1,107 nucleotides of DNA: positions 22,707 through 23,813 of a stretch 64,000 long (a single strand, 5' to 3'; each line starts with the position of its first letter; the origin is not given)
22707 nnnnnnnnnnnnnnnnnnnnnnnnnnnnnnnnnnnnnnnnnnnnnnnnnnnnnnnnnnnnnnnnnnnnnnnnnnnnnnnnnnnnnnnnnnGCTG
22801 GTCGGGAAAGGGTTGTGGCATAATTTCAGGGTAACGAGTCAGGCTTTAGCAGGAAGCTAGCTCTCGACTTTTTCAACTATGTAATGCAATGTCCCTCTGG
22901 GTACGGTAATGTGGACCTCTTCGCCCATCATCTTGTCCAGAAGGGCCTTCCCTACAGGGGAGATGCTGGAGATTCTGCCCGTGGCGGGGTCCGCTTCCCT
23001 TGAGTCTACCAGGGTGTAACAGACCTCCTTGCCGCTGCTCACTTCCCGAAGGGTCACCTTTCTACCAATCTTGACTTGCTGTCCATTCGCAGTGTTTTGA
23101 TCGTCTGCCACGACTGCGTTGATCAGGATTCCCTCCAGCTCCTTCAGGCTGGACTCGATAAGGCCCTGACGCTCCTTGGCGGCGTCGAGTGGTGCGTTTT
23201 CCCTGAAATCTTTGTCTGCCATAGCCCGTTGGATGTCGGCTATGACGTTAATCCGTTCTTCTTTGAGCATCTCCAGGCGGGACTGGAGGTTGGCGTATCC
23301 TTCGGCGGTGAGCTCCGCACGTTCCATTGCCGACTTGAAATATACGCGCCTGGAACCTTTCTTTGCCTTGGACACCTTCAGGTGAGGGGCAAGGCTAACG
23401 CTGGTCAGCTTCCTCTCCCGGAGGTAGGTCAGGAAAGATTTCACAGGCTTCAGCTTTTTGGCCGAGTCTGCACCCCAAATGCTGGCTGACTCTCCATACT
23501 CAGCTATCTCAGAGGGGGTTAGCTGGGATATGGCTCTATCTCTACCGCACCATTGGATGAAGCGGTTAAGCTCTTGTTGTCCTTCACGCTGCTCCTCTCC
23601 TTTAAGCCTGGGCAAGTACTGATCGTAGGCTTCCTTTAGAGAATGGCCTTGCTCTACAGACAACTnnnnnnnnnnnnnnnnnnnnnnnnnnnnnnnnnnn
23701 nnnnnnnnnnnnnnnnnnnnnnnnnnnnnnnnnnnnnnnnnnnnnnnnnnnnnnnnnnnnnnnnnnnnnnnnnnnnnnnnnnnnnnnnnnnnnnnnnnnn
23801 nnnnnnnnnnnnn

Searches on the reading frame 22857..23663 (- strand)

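Call 3: search_protein_families(library=pfam, proteins=[window:22857-23663:-], max_evalue=0.1)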
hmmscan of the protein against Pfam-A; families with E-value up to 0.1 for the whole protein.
window:22857-23663:- (268 aa): 3 families
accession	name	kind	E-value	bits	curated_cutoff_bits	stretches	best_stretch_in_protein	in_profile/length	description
PF01272.25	GreA_GreB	-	8e-23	80.7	26.9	1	195-267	4-76/77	Transcription elongation factor, GreA/GreB, C-term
PF03449.20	GreA_GreB_N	-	5.6e-17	62.2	24.5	1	118-185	3-71/71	Transcription elongation factor, N-terminal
PF13495.12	Phage_int_SAM_4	-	0.09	13.6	27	0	32-56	26-49/85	Phage integrase, N-terminal SAM-like domain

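Call 4: search_protein_families(library=ncbifam, proteins=[window:22857-23663:-], max_evalue=0.1)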
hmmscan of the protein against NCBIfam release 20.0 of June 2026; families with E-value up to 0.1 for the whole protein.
window:22857-23663:- (268 aa): 14 families
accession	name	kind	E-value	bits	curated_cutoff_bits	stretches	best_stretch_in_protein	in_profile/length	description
NF001263.0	PRK00226.1-4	equivalog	4.1e-39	134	145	1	113-267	4-158/160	transcription elongation factor GreA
NF001261.0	PRK00226.1-2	equivalog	1.2e-38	132.5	167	1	113-267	1-155/157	transcription elongation factor GreA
TIGR01462.1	greA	subfamily_domain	6.6e-35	120.4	139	1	118-267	2-151/151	transcription elongation factor GreA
NF001264.0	PRK00226.1-5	equivalog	6.3e-32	110.5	180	1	113-267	1-156/158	transcription elongation factor GreA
NF011309.0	PRK14720.1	equivalog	5.1e-22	77.8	714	1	127-267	761-901/906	transcription elongation factor GreA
NF001260.0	PRK00226.1-1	equivalog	1.7e-21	76.5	234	1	118-267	8-157/160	transcription elongation factor GreA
NF002506.1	PRK01885.1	equivalog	3e-19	69.2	188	1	117-267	4-153/156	transcription elongation factor GreB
NF001262.0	PRK00226.1-3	equivalog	3.6e-19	69.1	161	1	117-259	8-151/165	transcription elongation factor GreA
TIGR01461.1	greB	equivalog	6.3e-17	61.7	171.05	1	118-267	5-153/156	transcription elongation factor GreB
NF004969.0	PRK06330.1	equivalog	8.4e-11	41.2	697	1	119-252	570-702/718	transcript cleavage factor/unknown domain fusion protein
NF004973.0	PRK06342.1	equivalog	6.1e-10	39.1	159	1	191-252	89-149/160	transcription elongation factor GreA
NF004396.0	PRK05753.1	equivalog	2.6e-09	37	109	1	171-261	30-119/137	nucleoside diphosphate kinase regulator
NF004548.0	PRK05892.1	equivalog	7.6e-05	22.7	126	1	114-266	4-154/158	nucleoside diphosphate kinase regulator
TIGR03061.1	pip_yhgE_Nterm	subfamily_domain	0.039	13.6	96.15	1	175-225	40-89/164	YhgE/Pip family protein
